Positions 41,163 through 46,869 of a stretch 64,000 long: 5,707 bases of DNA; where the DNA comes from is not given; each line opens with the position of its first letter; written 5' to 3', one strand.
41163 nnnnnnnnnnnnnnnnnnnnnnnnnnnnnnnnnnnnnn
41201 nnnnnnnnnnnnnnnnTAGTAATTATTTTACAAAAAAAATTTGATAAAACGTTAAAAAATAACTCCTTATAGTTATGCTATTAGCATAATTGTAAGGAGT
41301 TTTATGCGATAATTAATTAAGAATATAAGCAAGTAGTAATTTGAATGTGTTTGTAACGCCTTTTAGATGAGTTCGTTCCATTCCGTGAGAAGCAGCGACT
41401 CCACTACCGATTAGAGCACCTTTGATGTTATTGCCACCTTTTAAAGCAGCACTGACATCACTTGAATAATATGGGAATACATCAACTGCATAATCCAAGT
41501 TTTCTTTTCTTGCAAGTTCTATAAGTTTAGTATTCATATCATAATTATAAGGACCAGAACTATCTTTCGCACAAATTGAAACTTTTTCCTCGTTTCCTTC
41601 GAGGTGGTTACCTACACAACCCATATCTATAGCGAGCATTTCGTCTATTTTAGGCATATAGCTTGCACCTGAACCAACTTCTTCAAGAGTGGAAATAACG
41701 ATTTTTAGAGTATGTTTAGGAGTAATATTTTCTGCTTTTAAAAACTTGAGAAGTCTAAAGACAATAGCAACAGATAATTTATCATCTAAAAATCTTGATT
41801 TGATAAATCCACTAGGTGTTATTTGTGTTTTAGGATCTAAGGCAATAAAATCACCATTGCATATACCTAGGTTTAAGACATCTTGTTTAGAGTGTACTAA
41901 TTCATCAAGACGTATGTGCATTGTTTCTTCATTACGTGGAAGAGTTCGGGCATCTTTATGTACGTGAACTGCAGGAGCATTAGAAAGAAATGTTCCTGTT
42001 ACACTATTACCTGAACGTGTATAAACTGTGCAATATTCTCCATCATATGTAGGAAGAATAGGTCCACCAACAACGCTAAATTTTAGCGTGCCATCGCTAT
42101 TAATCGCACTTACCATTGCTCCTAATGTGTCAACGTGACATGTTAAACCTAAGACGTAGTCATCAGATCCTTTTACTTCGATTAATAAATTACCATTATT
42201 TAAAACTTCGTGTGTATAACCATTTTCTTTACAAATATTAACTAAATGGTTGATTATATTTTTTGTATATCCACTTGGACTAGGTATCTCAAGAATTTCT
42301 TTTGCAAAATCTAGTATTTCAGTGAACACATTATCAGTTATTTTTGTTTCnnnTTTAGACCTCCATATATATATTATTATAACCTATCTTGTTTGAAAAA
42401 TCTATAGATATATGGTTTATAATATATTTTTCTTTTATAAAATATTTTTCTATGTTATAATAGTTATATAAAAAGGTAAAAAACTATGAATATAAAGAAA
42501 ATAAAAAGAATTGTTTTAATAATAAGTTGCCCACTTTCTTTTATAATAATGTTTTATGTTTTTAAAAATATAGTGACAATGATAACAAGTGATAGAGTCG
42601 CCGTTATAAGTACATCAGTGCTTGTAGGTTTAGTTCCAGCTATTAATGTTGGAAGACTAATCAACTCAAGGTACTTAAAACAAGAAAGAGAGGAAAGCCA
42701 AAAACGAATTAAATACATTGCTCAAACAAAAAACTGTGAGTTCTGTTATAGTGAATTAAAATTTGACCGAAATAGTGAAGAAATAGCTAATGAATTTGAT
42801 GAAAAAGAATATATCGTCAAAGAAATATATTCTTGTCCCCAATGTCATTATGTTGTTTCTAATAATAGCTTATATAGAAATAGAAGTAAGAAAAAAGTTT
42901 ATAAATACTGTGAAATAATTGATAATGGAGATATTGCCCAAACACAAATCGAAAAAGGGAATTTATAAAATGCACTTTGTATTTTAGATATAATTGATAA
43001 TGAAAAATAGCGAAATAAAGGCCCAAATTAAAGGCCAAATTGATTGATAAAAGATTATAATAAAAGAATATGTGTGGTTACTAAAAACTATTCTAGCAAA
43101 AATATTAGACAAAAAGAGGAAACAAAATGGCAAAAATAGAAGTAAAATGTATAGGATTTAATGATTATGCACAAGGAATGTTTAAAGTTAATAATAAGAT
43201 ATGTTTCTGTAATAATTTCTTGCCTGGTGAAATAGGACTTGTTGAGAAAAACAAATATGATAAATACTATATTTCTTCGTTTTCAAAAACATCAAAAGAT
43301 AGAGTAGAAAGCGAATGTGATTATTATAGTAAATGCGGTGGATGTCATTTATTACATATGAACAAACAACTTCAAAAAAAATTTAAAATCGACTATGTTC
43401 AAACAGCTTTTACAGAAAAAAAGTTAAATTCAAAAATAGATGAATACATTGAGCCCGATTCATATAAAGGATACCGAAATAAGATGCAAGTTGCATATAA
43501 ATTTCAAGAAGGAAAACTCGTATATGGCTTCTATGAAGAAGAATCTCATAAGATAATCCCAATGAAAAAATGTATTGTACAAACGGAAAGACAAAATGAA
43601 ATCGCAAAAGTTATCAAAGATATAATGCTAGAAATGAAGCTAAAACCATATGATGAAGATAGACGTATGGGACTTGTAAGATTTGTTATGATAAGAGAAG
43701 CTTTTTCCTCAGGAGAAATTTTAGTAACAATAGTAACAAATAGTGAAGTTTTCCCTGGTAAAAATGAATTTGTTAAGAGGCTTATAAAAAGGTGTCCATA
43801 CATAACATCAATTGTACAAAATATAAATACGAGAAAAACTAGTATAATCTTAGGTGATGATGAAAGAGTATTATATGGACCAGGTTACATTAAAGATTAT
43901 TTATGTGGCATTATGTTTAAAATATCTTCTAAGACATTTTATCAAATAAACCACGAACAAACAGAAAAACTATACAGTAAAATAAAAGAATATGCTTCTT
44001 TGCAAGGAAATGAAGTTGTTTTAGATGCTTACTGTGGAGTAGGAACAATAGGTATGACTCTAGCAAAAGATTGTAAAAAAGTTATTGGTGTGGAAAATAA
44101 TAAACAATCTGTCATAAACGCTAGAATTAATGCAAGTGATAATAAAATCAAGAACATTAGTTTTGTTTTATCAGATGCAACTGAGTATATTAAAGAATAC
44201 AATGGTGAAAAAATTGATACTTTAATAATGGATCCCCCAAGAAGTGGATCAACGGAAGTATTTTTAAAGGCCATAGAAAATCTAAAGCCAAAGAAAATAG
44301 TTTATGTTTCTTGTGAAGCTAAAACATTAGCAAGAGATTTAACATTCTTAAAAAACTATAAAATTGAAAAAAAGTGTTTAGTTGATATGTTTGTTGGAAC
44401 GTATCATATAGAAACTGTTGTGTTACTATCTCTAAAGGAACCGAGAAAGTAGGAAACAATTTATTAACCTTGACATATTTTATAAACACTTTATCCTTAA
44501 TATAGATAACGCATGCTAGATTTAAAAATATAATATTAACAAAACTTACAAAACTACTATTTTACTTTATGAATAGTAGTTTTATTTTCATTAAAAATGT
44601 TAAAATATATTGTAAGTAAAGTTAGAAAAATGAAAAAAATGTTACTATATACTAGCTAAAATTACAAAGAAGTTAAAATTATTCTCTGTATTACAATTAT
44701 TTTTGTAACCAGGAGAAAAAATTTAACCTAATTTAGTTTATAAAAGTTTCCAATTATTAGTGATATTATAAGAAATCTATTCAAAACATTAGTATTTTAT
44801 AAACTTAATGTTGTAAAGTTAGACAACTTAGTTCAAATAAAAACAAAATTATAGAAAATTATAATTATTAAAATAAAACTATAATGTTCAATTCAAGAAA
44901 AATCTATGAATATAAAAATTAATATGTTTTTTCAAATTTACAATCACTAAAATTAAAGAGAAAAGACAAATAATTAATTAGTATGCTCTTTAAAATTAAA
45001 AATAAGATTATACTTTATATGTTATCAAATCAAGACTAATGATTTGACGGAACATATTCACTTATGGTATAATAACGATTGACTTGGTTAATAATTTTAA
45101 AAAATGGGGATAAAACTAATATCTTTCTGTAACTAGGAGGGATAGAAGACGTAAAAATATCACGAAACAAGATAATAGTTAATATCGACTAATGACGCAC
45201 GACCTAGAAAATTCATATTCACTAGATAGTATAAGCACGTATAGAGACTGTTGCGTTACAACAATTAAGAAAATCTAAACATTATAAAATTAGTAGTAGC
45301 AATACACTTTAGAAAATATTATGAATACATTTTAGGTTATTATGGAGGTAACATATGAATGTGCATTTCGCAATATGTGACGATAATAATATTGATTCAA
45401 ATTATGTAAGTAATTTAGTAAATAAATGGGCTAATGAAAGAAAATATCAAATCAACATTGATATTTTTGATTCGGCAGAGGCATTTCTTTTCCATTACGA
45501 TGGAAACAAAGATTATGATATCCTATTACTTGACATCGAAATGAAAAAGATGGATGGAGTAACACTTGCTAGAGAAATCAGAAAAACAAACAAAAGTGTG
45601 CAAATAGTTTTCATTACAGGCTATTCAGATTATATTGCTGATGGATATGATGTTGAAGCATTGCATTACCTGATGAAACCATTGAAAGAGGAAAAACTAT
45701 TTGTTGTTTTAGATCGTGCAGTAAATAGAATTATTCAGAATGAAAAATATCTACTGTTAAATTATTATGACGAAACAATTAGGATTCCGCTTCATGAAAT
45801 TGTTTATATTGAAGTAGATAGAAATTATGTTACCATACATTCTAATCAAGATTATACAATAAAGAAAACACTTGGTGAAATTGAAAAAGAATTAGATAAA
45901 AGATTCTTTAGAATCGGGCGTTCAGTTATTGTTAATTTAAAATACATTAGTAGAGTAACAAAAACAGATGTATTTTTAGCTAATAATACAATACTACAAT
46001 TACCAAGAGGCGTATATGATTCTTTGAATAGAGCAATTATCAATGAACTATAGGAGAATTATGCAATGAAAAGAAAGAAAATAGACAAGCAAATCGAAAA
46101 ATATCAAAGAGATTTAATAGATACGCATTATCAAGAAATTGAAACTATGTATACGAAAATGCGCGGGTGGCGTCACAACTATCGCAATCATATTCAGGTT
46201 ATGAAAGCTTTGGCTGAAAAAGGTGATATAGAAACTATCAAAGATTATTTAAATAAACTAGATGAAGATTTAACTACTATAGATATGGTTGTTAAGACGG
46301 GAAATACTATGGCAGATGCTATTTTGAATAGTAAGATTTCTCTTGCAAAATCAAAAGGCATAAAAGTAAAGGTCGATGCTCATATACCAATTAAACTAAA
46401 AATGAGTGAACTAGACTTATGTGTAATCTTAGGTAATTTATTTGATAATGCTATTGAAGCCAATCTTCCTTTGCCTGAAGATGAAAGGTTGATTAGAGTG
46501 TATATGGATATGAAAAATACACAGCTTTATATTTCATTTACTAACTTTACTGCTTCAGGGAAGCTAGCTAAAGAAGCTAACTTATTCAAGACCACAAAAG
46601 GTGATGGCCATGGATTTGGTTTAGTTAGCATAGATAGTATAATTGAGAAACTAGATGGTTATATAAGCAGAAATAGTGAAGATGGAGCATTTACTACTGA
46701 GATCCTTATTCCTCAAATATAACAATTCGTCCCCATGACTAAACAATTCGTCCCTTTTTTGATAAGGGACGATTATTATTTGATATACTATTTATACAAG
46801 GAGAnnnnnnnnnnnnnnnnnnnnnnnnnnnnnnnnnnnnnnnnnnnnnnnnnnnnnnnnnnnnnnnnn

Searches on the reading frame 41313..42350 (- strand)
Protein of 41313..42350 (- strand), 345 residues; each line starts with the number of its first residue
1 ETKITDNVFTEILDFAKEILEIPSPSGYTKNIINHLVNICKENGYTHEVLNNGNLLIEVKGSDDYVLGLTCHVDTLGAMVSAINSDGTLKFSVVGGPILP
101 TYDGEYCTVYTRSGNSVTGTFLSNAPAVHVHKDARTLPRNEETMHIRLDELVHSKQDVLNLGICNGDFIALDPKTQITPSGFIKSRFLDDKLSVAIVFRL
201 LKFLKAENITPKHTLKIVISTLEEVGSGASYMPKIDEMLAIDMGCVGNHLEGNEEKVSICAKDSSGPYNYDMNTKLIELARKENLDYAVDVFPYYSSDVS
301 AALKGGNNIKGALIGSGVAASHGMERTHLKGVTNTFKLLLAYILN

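Call 13: search_protein_families(library=pfam, proteins=[window:41313-42350:-], max_evalue=0.0001)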
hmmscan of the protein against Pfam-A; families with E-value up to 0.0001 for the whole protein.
window:41313-42350:- (345 aa): 2 families
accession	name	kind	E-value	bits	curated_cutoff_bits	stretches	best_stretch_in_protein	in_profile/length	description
PF05343.19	Peptidase_M42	-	3.3e-69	233.6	23.2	1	53-338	1-292/292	M42 glutamyl aminopeptidase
PF01546.33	Peptidase_M20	-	1.7e-05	25.3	24.6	1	187-280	33-136/206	Peptidase family M20/M25/M40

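Call 14: search_protein_families(library=ncbifam, proteins=[window:41313-42350:-], max_evalue=0.00001)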
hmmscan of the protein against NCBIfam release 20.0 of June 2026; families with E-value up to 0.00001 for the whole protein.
window:41313-42350:- (345 aa): 7 families
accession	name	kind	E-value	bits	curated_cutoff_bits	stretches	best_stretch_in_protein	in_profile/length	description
TIGR03106.1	trio_M42_hydro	equivalog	3.5e-75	253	397.75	1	16-344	9-340/343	osmoprotectant NAGGN system M42 family peptidase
NF007421.0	PRK09961.1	equivalog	9e-13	47.8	412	1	51-343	41-330/345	aminopeptidase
TIGR03107.1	glu_aminopep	equivalog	4.2e-12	45.6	469.7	1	17-229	5-216/350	glutamyl aminopeptidase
NF007367.0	PRK09864.1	equivalog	2.5e-10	39.6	569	1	54-227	43-209/356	aminopeptidase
NF040822.1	lys_aminopep_Arch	equivalog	7.3e-10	38.4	700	1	15-249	6-234/345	lysyl aminopeptidase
TIGR01893.1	aa-his-dipept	subfamily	2.8e-06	26.3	343.75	1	11-107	5-99/478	beta-Ala-His dipeptidase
TIGR01902.1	dapE-lys-deAc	subfamily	8e-06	25.3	163.1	0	15-77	2-63/340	N-acetyl-ornithine/N-acetyl-lysine deacetylase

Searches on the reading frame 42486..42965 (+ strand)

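Call 64: search_protein_families(library=pfam, proteins=[window:42486-42965:+], max_evalue=0.001)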
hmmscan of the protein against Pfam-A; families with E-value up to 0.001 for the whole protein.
window:42486-42965:+ (160 aa): 1 family
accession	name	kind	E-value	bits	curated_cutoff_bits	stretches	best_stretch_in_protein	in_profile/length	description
PF22113.1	Mtrc-MtrF_II-IV_dom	-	0.00087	19.3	30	1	64-129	64-135/176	Outer membrane cytochrome MtrC/MtrF-like, domains II/IV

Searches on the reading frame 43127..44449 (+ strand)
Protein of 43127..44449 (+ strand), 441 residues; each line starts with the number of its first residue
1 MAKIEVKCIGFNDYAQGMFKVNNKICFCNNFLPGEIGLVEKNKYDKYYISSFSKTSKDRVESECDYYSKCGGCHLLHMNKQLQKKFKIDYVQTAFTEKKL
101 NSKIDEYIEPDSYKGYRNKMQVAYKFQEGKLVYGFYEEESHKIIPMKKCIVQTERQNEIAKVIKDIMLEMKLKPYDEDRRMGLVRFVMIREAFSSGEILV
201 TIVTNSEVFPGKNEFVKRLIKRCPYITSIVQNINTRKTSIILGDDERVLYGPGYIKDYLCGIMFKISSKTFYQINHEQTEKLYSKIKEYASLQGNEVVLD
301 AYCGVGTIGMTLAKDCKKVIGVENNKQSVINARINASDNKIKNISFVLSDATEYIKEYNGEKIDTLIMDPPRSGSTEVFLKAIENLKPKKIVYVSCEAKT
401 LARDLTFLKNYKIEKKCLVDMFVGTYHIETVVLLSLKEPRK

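Call 13: search_protein_families(library=pfam, proteins=[window:43127-44449:+], max_evalue=0.0001)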
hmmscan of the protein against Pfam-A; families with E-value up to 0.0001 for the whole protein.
window:43127-44449:+ (441 aa): 7 families
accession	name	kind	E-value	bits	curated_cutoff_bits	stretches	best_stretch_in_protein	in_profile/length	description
PF05958.17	tRNA_U5-meth_tr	-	1.9e-22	80.2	23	1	81-435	5-355/357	tRNA (Uracil-5-)-methyltransferase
PF13847.12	Methyltransf_31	-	1.4e-12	48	27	1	294-399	3-113/145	Methyltransferase domain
PF05175.20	MTS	-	9.6e-10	38.8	23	1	295-384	32-120/170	Methyltransferase small domain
PF03602.21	Cons_hypoth95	-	5.2e-09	36.5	24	1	282-412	32-169/182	Conserved hypothetical protein 95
PF02475.24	TRM5-TYW2_MTfase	-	4.3e-08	33.7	28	1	264-393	10-134/164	TRM5/TYW2 methyltransferase domain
PF13649.12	Methyltransf_25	-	2.1e-06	28.8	27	1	298-367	1-69/97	Methyltransferase domain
PF09445.16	Methyltransf_15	-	2.3e-06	27.7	22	1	296-374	2-83/165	RNA cap guanine-N2 methyltransferase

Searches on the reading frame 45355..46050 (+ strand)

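Call 15: search_protein_families(library=pfam, proteins=[window:45355-46050:+], max_evalue=0.0001)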
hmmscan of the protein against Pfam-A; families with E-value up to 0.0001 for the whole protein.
window:45355-46050:+ (232 aa): 2 families
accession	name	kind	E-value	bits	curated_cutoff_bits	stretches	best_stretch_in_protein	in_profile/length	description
PF00072.30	Response_reg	-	1.1e-17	64.6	30.2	1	14-117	6-108/111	Response regulator receiver domain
PF04397.21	LytTR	-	1.5e-17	64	22.6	1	140-227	2-96/98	LytTr DNA-binding domain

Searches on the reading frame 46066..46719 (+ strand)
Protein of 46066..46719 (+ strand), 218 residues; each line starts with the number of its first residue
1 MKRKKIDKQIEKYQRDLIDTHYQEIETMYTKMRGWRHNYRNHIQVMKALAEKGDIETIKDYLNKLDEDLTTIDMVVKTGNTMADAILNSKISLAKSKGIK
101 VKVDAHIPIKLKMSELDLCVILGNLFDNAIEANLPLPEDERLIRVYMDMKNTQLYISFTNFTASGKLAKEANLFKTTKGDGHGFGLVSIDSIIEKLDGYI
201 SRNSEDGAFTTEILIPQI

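Call 15: search_protein_families(library=pfam, proteins=[window:46066-46719:+], max_evalue=0.0001)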
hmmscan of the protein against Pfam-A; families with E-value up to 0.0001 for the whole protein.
window:46066-46719:+ (218 aa): 3 families
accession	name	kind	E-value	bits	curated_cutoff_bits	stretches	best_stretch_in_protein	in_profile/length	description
PF14501.12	HATPase_c_5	-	3.6e-20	72.2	22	1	113-216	1-102/102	GHKL domain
PF14689.11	SPOB_a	-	1.6e-07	31.3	28.1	1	23-77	7-61/62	Sensor_kinase_SpoOB-type, alpha-helical domain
PF02518.31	HATPase_c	-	3.2e-06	28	26.4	1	115-211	3-102/111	Histidine kinase-, DNA gyrase B-, and HSP90-like ATPase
